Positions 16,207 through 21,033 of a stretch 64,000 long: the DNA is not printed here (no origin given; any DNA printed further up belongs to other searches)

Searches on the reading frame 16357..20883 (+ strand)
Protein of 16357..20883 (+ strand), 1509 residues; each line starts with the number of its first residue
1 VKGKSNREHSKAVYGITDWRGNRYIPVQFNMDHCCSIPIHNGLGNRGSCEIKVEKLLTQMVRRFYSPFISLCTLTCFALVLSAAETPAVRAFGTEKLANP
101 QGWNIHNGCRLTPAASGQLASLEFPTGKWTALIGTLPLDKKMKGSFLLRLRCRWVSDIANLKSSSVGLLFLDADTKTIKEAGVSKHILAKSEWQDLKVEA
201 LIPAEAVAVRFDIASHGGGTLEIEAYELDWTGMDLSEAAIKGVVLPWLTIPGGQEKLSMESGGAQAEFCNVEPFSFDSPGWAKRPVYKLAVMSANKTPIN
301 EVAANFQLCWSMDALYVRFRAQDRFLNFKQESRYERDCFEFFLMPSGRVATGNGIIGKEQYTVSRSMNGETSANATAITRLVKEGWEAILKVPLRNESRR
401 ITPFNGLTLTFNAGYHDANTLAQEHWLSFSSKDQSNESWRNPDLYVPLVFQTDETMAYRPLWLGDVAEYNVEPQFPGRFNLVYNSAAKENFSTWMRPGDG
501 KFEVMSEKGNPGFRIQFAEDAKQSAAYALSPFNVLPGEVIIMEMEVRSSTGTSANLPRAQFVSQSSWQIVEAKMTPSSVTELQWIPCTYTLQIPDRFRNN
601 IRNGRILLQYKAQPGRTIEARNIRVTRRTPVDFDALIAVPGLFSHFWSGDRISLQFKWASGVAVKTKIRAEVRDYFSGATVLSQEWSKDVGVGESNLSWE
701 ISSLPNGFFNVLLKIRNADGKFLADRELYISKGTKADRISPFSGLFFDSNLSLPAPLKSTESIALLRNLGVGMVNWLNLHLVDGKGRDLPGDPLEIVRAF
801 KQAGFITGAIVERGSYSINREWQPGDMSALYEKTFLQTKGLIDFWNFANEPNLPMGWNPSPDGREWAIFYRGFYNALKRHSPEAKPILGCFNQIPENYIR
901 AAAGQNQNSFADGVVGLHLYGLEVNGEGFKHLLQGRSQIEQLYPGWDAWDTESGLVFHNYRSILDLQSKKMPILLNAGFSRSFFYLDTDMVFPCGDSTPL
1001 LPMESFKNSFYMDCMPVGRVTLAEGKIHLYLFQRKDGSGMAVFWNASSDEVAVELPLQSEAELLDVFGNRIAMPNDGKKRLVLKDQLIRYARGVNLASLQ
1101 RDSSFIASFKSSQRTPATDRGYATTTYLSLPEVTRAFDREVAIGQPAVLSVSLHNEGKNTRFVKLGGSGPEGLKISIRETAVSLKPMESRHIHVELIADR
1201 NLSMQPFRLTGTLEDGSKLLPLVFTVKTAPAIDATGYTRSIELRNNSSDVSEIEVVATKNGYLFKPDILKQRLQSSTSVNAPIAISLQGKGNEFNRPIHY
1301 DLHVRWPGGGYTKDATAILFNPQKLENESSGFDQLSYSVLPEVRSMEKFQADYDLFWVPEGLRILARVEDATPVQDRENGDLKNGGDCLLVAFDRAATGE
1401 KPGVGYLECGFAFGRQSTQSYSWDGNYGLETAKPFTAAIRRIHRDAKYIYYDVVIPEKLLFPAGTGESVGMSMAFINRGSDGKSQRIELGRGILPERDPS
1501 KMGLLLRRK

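Call 10: search_protein_families(library=pfam, proteins=[window:16357-20883:+], max_evalue=0.001)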
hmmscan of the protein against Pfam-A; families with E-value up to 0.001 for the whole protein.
window:16357-20883:+ (1509 aa): 1 family
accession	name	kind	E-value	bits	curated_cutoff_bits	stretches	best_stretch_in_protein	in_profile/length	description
PF06452.16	CBM9_1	-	1.3e-09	38.7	23.4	1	281-445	9-177/185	Carbohydrate family 9 binding domain-like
